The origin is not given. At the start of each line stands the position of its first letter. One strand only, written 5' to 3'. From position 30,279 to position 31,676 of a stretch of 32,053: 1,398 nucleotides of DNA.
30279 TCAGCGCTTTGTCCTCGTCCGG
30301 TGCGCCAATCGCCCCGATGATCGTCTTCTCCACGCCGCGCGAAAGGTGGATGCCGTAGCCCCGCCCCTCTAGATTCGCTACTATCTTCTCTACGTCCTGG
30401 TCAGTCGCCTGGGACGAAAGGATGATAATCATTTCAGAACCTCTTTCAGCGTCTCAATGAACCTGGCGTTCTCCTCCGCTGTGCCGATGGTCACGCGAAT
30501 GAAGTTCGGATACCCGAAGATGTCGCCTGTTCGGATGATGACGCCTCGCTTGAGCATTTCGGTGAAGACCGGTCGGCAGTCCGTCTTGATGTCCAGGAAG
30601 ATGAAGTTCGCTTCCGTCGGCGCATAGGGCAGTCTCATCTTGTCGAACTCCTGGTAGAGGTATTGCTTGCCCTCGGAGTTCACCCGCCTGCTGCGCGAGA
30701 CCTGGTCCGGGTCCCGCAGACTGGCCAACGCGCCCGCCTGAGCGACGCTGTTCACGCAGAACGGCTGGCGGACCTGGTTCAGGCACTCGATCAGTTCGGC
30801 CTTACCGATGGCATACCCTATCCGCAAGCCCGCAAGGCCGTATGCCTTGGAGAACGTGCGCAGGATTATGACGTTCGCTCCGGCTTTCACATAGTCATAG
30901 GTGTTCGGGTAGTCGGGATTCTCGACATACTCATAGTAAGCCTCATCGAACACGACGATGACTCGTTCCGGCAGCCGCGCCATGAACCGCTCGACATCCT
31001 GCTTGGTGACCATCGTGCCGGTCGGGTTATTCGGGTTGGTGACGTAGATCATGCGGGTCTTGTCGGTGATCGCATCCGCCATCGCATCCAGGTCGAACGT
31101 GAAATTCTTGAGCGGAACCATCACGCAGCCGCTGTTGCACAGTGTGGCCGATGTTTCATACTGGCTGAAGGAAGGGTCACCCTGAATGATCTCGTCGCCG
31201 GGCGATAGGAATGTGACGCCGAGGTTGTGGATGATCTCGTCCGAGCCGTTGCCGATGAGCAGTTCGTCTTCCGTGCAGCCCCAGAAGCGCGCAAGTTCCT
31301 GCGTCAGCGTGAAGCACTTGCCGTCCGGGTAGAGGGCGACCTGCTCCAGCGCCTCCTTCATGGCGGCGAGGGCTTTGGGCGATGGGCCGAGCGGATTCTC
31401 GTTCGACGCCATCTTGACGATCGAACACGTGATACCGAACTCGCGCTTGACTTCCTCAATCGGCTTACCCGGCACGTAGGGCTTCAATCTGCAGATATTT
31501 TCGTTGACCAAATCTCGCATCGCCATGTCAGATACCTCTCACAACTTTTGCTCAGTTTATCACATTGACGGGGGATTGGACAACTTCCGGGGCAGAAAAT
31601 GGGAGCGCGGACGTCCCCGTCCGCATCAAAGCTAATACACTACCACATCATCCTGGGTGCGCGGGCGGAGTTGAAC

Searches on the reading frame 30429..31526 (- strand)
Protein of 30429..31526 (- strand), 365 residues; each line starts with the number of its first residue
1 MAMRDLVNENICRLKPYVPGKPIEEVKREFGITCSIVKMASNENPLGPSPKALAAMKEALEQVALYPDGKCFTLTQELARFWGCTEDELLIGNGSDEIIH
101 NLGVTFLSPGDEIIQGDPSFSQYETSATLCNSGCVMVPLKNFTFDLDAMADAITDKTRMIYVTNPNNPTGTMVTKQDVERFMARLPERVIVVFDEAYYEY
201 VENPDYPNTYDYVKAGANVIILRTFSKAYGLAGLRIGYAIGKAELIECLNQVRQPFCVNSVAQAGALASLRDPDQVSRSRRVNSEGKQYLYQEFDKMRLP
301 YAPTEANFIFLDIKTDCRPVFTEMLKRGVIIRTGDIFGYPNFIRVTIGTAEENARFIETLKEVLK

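Call 45: search_protein_families(library=pfam, proteins=[window:30429-31526:-], max_evalue=0.001)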
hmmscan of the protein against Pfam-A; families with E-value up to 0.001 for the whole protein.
window:30429-31526:- (365 aa): 3 families
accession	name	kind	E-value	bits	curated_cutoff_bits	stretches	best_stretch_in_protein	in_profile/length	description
PF00155.27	Aminotran_1_2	-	1.8e-68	231.8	19.7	1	36-360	3-361/361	Aminotransferase class I and II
PF04864.19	Alliinase_C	-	1.1e-06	28.3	22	1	90-244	70-211/363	Allinase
PF01053.26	Cys_Met_Meta_PP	-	0.00065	18.8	27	1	104-195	85-174/381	Cys/Met metabolism PLP-dependent enzyme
